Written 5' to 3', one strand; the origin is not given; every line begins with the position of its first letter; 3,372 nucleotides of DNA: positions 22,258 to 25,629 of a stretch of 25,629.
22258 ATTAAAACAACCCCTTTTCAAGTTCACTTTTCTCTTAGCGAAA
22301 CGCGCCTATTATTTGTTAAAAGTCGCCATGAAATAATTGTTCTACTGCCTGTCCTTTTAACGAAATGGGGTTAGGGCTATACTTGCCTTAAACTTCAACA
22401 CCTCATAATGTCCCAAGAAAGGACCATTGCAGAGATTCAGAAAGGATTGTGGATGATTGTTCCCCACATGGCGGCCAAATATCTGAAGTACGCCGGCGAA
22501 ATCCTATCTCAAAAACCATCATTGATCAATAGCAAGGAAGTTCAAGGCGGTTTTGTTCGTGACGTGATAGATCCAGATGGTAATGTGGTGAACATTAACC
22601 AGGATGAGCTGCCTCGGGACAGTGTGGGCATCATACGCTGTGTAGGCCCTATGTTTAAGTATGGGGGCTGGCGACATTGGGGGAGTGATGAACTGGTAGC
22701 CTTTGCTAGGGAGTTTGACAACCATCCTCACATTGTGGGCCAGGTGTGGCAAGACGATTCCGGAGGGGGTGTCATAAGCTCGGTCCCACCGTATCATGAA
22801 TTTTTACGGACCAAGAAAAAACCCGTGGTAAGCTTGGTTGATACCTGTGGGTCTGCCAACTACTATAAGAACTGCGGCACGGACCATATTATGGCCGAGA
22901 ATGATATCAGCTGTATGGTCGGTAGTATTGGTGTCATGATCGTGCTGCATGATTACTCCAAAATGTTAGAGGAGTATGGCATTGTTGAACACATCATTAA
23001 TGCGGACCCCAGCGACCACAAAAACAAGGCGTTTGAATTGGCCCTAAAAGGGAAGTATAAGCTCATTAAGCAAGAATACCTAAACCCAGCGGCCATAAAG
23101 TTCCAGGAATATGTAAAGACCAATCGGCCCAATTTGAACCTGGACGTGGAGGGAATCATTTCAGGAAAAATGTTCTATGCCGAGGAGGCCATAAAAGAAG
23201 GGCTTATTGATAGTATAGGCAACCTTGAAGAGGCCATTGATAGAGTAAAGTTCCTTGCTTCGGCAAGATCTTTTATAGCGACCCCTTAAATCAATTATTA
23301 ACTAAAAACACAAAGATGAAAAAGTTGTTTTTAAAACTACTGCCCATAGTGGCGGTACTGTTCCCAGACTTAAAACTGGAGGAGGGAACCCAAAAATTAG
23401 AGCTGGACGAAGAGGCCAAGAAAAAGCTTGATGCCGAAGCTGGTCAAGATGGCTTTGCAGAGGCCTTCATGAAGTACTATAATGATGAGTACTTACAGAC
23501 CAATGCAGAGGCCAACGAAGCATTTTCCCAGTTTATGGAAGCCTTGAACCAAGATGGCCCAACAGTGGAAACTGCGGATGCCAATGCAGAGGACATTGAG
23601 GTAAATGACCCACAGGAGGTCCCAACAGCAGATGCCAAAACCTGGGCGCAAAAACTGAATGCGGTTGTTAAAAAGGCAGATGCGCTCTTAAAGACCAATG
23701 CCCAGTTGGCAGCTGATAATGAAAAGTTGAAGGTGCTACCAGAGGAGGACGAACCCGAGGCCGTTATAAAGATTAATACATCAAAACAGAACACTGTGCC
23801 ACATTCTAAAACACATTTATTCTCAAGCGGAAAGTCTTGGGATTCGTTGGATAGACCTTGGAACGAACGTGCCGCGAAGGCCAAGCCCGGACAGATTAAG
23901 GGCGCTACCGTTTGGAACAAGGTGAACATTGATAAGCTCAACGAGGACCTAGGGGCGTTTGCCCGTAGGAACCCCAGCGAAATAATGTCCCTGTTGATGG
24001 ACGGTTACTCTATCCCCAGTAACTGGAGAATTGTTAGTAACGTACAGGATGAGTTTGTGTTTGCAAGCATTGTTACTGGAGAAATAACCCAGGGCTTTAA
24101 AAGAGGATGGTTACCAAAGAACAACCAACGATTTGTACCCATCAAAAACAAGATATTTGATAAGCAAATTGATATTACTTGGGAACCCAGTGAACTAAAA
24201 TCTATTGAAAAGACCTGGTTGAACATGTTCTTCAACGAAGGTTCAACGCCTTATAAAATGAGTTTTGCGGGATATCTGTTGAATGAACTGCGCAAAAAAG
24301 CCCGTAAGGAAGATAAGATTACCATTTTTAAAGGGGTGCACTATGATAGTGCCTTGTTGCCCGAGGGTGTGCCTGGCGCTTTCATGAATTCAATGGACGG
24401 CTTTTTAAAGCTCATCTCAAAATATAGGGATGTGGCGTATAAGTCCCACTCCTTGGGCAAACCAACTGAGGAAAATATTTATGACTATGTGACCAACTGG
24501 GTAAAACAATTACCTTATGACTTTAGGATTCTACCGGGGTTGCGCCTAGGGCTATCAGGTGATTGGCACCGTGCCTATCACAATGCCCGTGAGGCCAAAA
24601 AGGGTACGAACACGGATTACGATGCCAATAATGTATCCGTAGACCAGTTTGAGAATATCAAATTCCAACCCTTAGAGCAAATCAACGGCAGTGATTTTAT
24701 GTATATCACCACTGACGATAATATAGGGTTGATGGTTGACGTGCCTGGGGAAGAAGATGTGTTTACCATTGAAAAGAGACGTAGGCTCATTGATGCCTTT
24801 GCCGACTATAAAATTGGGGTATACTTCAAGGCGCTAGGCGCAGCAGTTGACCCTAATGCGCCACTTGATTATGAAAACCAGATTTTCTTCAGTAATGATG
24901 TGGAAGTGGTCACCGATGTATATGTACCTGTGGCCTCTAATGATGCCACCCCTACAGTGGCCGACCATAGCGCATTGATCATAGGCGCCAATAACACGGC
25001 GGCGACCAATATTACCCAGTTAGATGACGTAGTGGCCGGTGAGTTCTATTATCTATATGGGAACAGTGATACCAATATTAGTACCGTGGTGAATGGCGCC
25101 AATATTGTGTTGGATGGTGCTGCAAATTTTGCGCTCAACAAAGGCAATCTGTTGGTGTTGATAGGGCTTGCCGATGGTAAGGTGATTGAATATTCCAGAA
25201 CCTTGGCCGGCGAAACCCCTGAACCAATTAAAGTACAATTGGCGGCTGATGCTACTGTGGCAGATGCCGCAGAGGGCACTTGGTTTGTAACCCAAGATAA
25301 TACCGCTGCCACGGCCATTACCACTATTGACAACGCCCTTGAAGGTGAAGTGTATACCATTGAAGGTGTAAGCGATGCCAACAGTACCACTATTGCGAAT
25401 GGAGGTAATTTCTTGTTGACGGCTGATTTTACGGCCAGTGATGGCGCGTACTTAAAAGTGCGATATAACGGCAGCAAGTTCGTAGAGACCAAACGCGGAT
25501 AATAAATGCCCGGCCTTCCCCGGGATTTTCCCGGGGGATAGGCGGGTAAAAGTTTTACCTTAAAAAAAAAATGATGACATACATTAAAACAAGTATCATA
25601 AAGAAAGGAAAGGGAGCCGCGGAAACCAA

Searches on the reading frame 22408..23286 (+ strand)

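Call 10: search_protein_families(library=phrogs, proteins=[window:22408-23286:+], max_evalue=0.001)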
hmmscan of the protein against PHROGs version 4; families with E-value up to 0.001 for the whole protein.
window:22408-23286:+ (293 aa): 2 families
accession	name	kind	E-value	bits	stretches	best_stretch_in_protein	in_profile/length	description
phrog_53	-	head and packaging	4.7e-29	103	1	10-280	15-288/583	head maturation protease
phrog_33023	-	unknown function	9.9e-12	45.3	1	74-280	69-284/507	-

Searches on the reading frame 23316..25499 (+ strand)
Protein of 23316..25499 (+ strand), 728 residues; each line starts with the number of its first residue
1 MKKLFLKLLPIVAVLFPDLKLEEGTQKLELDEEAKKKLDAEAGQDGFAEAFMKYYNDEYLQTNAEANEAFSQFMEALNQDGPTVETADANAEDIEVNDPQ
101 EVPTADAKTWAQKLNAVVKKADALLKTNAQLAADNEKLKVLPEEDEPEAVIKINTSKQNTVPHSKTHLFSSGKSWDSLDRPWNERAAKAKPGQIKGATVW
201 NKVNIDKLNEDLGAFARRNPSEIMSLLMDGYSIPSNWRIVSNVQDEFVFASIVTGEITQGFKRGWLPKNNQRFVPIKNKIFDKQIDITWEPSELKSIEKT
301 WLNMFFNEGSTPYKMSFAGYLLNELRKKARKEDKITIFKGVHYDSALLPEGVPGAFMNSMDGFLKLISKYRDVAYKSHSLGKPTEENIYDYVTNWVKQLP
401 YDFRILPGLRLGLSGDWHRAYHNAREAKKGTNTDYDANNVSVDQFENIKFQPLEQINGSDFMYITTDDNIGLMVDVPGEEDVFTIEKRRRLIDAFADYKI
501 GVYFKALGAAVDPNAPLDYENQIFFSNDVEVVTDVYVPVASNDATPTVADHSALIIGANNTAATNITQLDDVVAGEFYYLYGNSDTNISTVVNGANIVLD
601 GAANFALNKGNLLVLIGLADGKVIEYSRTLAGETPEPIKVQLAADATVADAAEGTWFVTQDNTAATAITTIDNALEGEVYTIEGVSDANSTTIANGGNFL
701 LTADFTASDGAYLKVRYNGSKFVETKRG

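Call 10: search_protein_families(library=phrogs, proteins=[window:23316-25499:+], max_evalue=0.001)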
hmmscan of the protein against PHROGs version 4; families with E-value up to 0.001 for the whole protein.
window:23316-25499:+ (728 aa): 1 family
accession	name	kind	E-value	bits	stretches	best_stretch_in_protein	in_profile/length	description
phrog_21862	-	unknown function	2.4e-81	275.1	1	26-692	28-685/725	-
